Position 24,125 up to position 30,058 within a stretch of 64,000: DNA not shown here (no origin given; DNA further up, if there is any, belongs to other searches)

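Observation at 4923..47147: Five same-orientation copies of a conserved non-coding element sit at the borders of unrelated 8-14 kb gene modules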

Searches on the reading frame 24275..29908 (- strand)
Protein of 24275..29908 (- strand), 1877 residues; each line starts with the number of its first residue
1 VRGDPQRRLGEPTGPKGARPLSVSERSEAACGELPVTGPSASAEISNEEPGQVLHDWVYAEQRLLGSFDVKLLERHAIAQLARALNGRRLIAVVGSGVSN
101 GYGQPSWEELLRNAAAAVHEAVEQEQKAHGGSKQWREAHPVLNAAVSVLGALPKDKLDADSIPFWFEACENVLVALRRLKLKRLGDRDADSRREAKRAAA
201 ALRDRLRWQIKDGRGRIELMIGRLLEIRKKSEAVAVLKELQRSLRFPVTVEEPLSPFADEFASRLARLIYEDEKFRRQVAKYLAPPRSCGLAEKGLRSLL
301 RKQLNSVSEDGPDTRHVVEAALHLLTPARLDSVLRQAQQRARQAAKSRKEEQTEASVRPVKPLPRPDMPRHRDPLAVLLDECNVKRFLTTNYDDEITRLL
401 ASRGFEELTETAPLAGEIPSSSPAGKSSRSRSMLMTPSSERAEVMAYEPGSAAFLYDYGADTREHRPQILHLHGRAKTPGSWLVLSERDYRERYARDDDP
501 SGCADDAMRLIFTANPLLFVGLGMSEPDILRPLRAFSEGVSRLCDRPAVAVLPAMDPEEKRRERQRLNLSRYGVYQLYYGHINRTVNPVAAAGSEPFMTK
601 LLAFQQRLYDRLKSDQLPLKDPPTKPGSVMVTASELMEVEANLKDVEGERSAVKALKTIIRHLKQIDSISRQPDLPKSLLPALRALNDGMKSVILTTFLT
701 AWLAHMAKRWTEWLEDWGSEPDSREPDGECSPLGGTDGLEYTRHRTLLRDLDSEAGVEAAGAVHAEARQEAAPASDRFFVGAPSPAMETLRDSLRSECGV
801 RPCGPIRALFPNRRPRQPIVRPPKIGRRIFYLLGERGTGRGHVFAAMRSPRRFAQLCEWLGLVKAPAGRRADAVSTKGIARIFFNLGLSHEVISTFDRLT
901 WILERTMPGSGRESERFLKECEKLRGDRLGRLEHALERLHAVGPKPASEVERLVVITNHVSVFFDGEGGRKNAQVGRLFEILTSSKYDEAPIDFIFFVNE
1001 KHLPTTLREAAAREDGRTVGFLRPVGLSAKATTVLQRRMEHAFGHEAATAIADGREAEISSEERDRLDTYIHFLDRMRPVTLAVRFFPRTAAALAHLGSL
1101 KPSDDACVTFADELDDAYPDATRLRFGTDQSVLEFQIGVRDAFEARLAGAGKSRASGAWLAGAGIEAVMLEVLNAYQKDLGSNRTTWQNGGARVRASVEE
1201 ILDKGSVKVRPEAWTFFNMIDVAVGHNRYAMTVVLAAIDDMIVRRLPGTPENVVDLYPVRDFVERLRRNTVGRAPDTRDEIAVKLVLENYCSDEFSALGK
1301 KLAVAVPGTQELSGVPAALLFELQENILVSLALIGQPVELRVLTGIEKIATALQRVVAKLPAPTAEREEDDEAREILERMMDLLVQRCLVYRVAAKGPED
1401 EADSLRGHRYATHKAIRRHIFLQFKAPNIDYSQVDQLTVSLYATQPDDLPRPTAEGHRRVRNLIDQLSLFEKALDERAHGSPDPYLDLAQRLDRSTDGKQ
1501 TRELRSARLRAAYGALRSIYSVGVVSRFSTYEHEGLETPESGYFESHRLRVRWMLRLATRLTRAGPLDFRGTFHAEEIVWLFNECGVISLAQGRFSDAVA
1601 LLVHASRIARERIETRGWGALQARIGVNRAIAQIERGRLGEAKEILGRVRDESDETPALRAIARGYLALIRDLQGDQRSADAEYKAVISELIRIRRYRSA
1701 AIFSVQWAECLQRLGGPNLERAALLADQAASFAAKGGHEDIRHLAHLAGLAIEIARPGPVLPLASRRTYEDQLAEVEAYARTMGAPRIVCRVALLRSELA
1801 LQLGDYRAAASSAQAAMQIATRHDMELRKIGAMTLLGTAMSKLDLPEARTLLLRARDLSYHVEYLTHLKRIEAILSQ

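Call 20: search_protein_families(library=pfam, proteins=[window:24275-29908:-], max_evalue=0.001)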
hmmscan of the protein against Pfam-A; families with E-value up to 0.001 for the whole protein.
window:24275-29908:- (1877 aa): 1 family
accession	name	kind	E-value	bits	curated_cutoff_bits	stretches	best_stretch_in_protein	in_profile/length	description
PF13289.12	SIR2_2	-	3.2e-15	56.9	24.5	1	386-568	2-137/141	SIR2-like domain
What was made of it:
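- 24140..38418 (.): Island C-D body: a - strand operon of CHAT, ShlB-type transporter, TPS-domain protein and a 1877-aa SIR2 protein. GC 0.658. Pfam call 20.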

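Call 74: search_protein_families(library=padloc, proteins=[window:24275-29908:-], max_evalue=0.00001)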
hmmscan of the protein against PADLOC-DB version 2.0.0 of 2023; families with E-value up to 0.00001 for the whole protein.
window:24275-29908:- (1877 aa): 0 families
